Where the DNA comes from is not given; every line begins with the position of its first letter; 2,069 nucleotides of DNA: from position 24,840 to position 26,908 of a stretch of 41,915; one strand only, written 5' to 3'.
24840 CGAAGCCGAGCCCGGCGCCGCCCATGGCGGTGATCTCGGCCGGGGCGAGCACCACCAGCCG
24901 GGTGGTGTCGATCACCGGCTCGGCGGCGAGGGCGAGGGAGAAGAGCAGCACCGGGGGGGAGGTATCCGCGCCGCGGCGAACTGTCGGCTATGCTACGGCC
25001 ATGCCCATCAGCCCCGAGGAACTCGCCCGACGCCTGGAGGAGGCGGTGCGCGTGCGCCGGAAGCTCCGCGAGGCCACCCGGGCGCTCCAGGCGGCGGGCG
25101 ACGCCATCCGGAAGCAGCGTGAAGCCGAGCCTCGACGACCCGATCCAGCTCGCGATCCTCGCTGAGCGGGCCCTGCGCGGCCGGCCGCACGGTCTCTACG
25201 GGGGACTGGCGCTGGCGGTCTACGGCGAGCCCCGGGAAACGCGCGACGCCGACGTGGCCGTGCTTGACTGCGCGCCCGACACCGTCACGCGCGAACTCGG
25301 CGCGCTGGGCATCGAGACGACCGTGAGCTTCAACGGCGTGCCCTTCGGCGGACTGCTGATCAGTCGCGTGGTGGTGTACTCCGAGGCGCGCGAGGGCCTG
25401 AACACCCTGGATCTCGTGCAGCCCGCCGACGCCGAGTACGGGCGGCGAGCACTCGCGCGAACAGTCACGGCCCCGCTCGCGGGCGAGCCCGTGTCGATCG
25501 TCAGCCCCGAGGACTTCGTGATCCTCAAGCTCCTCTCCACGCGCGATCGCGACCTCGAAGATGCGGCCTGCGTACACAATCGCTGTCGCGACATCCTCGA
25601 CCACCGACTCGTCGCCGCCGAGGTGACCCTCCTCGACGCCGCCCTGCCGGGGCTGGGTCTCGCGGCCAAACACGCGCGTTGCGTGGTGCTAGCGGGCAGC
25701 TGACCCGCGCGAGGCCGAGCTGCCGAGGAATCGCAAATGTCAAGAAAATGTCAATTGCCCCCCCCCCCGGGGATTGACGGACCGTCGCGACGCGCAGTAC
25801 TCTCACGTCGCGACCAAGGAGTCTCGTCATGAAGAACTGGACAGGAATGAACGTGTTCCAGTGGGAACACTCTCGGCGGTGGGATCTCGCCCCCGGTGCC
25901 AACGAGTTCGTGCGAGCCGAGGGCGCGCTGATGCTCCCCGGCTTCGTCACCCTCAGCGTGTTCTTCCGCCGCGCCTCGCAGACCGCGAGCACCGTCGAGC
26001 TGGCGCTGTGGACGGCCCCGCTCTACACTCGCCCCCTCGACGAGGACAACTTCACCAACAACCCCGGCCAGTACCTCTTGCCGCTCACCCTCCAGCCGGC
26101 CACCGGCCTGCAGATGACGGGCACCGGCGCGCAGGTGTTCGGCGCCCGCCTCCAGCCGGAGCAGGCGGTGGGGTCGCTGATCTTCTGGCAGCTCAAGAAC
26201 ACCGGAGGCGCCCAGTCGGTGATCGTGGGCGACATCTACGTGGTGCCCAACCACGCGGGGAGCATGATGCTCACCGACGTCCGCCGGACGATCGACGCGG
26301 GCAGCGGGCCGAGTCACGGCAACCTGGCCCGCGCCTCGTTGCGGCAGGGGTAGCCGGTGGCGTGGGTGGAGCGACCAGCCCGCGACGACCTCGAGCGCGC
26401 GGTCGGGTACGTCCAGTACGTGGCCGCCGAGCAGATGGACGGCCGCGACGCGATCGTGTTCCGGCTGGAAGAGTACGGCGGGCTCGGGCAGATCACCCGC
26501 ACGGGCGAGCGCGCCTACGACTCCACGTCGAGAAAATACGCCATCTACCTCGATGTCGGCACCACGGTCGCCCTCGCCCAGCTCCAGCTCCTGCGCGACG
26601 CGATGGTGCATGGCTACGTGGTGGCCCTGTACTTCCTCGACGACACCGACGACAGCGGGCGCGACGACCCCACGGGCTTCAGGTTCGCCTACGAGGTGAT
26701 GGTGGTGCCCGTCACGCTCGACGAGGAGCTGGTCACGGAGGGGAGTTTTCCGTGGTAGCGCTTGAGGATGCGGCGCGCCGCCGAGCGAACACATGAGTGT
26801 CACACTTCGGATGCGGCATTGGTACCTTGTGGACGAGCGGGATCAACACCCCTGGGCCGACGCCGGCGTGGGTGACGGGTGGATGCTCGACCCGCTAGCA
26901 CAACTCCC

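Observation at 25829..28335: Low-GC four-gene cassette with a signal-less metzincin (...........) and three unknown proteins: candidate uncharacterised system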

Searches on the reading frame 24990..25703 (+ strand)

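Call 3: search_protein_families(library=pfam, proteins=[window:24990-25703:+], max_evalue=1)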
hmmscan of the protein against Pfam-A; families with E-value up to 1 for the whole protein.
window:24990-25703:+ (237 aa): 3 families
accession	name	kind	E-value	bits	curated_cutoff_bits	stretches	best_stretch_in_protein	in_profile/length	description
PF19502.5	DUF6036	-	0.0014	18.9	23.6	1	71-191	26-114/164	Nucleotidyltransferase of unknown function (DUF6036)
PF08843.17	AbiEii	-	0.0085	16.5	22.5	1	69-98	17-43/238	Nucleotidyl transferase AbiEii toxin, Type IV TA system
PF09970.15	DUF2204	-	0.03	14.4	20.3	1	154-211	103-163/181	Nucleotidyl transferase of unknown function (DUF2204)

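Call 4: search_protein_families(library=padloc, proteins=[window:24990-25703:+], max_evalue=1)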
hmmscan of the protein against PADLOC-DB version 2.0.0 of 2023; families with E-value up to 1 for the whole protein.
window:24990-25703:+ (237 aa): 1 family
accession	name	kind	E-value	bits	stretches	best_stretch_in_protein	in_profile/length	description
PDLC02298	AbiEii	-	0.048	11.1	1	167-208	124-159/220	AbiEii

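Call 19: search_protein_families(library=phrogs, proteins=[window:24990-25703:+], max_evalue=1)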
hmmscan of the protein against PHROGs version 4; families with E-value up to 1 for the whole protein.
window:24990-25703:+ (237 aa): 0 families

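Call 20: search_protein_families(library=ncbifam, proteins=[window:24990-25703:+], max_evalue=1)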
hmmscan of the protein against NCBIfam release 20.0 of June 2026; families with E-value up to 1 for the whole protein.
window:24990-25703:+ (237 aa): 0 families

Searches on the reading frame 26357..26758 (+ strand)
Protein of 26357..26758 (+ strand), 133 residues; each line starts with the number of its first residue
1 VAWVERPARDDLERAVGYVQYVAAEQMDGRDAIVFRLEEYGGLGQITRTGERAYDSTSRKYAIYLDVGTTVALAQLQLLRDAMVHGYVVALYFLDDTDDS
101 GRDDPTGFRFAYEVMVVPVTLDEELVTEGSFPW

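Call 3: search_protein_families(library=pfam, proteins=[window:26357-26758:+], max_evalue=1)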
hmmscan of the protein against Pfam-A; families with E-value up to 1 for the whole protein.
window:26357-26758:+ (133 aa): 0 families

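Call 4: search_protein_families(library=padloc, proteins=[window:26357-26758:+], max_evalue=1)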
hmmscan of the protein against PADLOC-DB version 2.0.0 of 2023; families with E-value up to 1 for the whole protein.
window:26357-26758:+ (133 aa): 0 families

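Call 19: search_protein_families(library=phrogs, proteins=[window:26357-26758:+], max_evalue=1)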
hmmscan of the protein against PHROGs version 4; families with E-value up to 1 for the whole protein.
window:26357-26758:+ (133 aa): 0 families

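Call 20: search_protein_families(library=ncbifam, proteins=[window:26357-26758:+], max_evalue=1)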
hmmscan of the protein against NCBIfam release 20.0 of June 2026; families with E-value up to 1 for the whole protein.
window:26357-26758:+ (133 aa): 1 family
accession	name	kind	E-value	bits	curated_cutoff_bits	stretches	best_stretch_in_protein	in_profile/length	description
NF049896.1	EtpE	equivalog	0.063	10.4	1500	1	49-90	1113-1154/1934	entry-triggering protein EtpE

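Call 23: find_homologous_proteins(query=window:26357-26758:+, max_evalue=0.001)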
Query window:26357-26758:+ (133 aa): 12 proteins with E <= 0.001 among 39 candidates.
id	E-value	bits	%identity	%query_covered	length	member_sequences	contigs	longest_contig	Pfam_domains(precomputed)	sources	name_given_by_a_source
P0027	1.2e-81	289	100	100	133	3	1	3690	-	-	-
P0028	3.1e-59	217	75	100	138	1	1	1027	-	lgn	-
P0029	1.3e-45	173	71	89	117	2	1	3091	-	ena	-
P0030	1.3e-36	144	66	94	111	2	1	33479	-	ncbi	-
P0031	4.1e-18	84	45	96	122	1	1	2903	-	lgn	-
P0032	4.0e-11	61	43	90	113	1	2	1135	-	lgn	-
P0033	4.1e-11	61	45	73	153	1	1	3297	-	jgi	jgi:hypothetical protein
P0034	7.5e-10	57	42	74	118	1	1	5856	-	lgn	-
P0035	4.3e-9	55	45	68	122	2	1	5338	-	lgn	-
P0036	5.8e-8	51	48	61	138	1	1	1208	-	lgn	-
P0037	2.1e-5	43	41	68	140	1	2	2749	-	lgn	-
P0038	6.7e-5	41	40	67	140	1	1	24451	-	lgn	-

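Call 28: search_solved_structures(query=A2, max_evalue=10)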
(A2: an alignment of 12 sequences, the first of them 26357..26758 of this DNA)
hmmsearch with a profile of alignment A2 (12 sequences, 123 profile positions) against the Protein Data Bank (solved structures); distinct sequences matched with E-value up to 10: 4.
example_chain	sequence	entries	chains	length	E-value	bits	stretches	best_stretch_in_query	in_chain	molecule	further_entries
4dou_A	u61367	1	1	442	0.0048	20.2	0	18-66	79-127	Adiponectin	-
6v39_h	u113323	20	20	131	0.87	12.9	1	14-45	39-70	30S ribosomal protein S8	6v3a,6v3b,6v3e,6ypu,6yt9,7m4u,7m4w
1c28_A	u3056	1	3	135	1.1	12.6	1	18-66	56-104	PROTEIN (30 KD ADIPOCYTE COMPLEMENT-RELATED PROTEIN PRECURSOR (ACRP30))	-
1c3h_A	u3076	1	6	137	1.1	12.5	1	18-66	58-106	30 KD ADIPOCYTE COMPLEMENT-RELATED PROTEIN PRECURSOR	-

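Call 29: find_encoding_contigs(protein=P0038, flank=10000, max_places=3)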
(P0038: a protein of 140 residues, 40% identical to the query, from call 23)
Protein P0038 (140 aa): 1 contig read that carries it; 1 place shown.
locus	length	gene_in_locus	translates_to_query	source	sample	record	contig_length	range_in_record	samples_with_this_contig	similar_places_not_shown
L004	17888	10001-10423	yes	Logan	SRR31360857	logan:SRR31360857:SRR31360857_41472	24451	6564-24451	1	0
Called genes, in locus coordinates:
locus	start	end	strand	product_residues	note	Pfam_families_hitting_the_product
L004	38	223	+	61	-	-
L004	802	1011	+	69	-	-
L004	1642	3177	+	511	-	PF00772:DnaB, PF13481:AAA_25, PF03796:DnaB_C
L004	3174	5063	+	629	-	PF01381:HTH_3 (faint)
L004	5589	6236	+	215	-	-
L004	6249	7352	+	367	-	PF01381:HTH_3, PF13560:HTH_31, PF06114:Peptidase_M78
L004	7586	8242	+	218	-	PF01656:CbiA, PF02374:ArsA_ATPase (faint), PF10609:ParA, PF13614:AAA_31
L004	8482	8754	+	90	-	-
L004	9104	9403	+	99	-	-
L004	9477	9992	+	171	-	-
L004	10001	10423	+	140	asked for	-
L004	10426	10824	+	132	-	-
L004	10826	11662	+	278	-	PF13688:Reprolysin_5 (faint)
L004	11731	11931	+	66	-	-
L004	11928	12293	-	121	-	PF11848:DUF3368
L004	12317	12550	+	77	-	-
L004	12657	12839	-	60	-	-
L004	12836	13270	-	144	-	PF21984:DnaD_N (weak), PF13730:HTH_36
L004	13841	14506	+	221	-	-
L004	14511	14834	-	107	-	-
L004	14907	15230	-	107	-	-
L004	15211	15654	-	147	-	-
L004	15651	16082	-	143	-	PF07508:Recombinase (weak)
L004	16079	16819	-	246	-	PF00239:Resolvase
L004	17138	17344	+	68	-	-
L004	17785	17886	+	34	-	?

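Call 30: find_encoding_contigs(protein=P0034, flank=8000, max_places=3)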
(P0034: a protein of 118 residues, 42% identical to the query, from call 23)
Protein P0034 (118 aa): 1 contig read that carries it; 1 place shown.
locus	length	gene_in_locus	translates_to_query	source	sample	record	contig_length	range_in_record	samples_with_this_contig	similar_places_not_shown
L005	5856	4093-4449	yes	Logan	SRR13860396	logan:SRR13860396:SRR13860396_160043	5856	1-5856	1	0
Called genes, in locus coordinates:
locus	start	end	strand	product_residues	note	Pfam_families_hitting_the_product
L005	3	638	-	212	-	?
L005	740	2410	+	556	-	PF07837:FTCD_N, PF02971:FTCD, PF04961:FTCD_C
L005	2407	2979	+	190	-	PF05685:Uma2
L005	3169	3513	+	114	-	-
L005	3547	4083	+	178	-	-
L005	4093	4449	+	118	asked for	-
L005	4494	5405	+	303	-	-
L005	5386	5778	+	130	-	-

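Call 31: find_encoding_contigs(protein=P0035, flank=8000, max_places=3)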
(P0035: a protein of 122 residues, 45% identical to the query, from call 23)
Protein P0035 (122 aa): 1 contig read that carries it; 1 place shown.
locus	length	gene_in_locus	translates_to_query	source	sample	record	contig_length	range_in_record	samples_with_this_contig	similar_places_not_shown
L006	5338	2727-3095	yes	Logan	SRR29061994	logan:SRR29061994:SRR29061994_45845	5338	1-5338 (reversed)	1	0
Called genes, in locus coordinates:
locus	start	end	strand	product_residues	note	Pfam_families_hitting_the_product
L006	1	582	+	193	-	?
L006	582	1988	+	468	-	PF01979:Amidohydro_1, PF07969:Amidohydro_3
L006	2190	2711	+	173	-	-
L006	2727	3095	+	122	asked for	-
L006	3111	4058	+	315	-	-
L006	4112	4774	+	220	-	-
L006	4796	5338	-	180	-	?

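Call 37: predict_structure(alignment_id=A2)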
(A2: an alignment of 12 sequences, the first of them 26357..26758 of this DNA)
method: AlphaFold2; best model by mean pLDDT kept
length: 133 residues; sequences in the alignment: 12
mean_pLDDT: 77.5   pTM: 0.71
mean pLDDT of the five models: 77.5, 77.2, 75.3, 74.2, 73.6
residues with pLDDT >= 90: 41; 70-90: 48; 50-70: 35; < 50: 9
segments of 3 or more residues with pLDDT < 50: 1-3, 42-47
pLDDT, mean of each block of 10 residues (from residue 1): 65 89 87 90 49 69 84 91 92 73 68 88 64 67
secondary structure, 60 per line:
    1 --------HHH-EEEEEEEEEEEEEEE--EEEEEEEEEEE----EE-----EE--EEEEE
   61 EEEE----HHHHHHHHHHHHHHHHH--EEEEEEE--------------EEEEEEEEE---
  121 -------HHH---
elements in order: E13-27 E30-40 E56-64 H69-85 E88-94 E109-117

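Call 41: fold_search(model_id=the predicted structure, library=pdb)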
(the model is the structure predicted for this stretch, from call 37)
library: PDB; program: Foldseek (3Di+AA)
matches with E <= 10: 847; with E <= 0.001: 0
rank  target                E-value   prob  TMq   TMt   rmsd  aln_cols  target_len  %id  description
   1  4z9c_B                1.4e-03  1.00  0.42  0.46   6.0       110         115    7  EcPltAB Oxidized (released 2016-10-12)
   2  9dei_P                2.9e-03  1.00  0.46  0.52   6.5       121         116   12  Trypanosoma brucei mitochondrial RNA-editing catalytic complex 1, U-deletion (RECC1) (released 2026-01-21)
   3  7f5y_B                3.3e-03  1.00  0.46  0.50   6.4       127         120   10  Crystal structure of the single-stranded dna-binding protein from Mycobacterium tuberculosis- Form III (released 2022-05-11)
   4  9dei_I                3.5e-03  0.99  0.38  0.29   6.2        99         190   16  Trypanosoma brucei mitochondrial RNA-editing catalytic complex 1, U-deletion (RECC1) (released 2026-01-21)
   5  3dwa_A                6.3e-03  1.00  0.46  0.50   6.3       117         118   10  Crystal structure of the B-subunit of the AB5 toxin from E. coli (released 2008-11-04)
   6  7ee3_C                6.3e-03  0.99  0.42  0.45   9.0       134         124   10  Crystal structure of PltC (released 2021-12-22)
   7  5whu_H                6.3e-03  0.98  0.39  0.41   8.1       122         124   10  Crystal structure of 3'SL bound ArtB (released 2017-10-25)
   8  7yny_C                6.7e-03  1.00  0.46  0.21   4.3       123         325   11  Crystal structure of baculovirus LEF-3 from Helicoverpa armigera nucleopolyhedrovirus (released 2023-01-25)
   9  7ee3_A                7.1e-03  0.99  0.42  0.46   7.0       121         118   10  Crystal structure of PltC (released 2021-12-22)
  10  9dei_M                7.1e-03  0.99  0.49  0.49   6.2       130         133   11  Trypanosoma brucei mitochondrial RNA-editing catalytic complex 1, U-deletion (RECC1) (released 2026-01-21)
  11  9dei_J                8.0e-03  0.99  0.45  0.49   6.8       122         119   11  Trypanosoma brucei mitochondrial RNA-editing catalytic complex 1, U-deletion (RECC1) (released 2026-01-21)
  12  7yny_H                8.0e-03  0.99  0.43  0.20   5.4       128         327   12  Crystal structure of baculovirus LEF-3 from Helicoverpa armigera nucleopolyhedrovirus (released 2023-01-25)
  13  7ee3_D                8.0e-03  0.98  0.41  0.44   7.9       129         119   11  Crystal structure of PltC (released 2021-12-22)
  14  9kyb_C                8.4e-03  1.00  0.51  0.56   5.0       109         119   11  PltBd1/PltBd2 heteropentameric holotoxin from S. diarizonae (released 2025-10-29)
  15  7yny_A                8.4e-03  1.00  0.45  0.21   5.3       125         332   10  Crystal structure of baculovirus LEF-3 from Helicoverpa armigera nucleopolyhedrovirus (released 2023-01-25)
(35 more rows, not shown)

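Call 59: search_protein_families(library=pfam, proteins=[L005:5386-5778:+, L004:10426-10824:+, L006:4112-4774:+, L005:3169-3513:+, L004:9104-9403:+], max_evalue=1)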
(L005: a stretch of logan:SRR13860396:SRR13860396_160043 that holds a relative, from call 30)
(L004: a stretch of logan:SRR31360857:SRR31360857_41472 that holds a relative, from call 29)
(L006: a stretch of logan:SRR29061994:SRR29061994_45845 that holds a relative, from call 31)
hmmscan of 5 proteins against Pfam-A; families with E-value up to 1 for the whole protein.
L005:5386-5778:+ (130 aa): 0 families

L004:10426-10824:+ (132 aa): 0 families

L006:4112-4774:+ (220 aa): 0 families

L005:3169-3513:+ (114 aa): 0 families

L004:9104-9403:+ (99 aa): 0 families

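Call 61: find_encoding_contigs(protein=P0033, flank=6000, max_places=2)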
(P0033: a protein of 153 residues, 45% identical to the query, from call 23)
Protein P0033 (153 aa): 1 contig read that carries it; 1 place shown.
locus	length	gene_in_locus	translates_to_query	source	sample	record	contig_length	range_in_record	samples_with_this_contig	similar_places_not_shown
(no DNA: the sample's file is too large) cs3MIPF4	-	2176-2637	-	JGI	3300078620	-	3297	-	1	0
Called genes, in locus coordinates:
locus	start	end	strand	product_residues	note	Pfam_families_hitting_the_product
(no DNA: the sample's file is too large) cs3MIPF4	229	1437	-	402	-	-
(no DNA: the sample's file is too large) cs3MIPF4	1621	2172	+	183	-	-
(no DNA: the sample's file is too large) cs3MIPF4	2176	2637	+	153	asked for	-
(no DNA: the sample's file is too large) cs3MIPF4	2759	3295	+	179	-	?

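Call 62: find_encoding_contigs(protein=P0031, flank=6000, max_places=2)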
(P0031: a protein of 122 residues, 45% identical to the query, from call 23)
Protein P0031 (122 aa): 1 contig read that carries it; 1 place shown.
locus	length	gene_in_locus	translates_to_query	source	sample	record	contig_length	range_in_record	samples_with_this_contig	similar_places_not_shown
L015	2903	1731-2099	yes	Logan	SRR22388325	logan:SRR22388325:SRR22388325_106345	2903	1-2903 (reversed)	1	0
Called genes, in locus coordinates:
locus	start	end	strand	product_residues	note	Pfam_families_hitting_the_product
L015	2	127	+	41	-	?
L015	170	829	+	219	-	-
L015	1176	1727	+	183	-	-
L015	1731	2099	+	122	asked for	-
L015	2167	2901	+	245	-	?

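Call 66: search_protein_families(library=ncbifam, proteins=[L005:5386-5778:+, L004:10426-10824:+, L006:4112-4774:+], max_evalue=1)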
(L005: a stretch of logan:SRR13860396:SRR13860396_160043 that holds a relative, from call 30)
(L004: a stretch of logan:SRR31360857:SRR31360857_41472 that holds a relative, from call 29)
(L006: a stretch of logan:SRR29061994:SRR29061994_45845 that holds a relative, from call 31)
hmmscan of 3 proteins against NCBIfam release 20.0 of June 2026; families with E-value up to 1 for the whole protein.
L005:5386-5778:+ (130 aa): 0 families

L004:10426-10824:+ (132 aa): 0 families

L006:4112-4774:+ (220 aa): 0 families
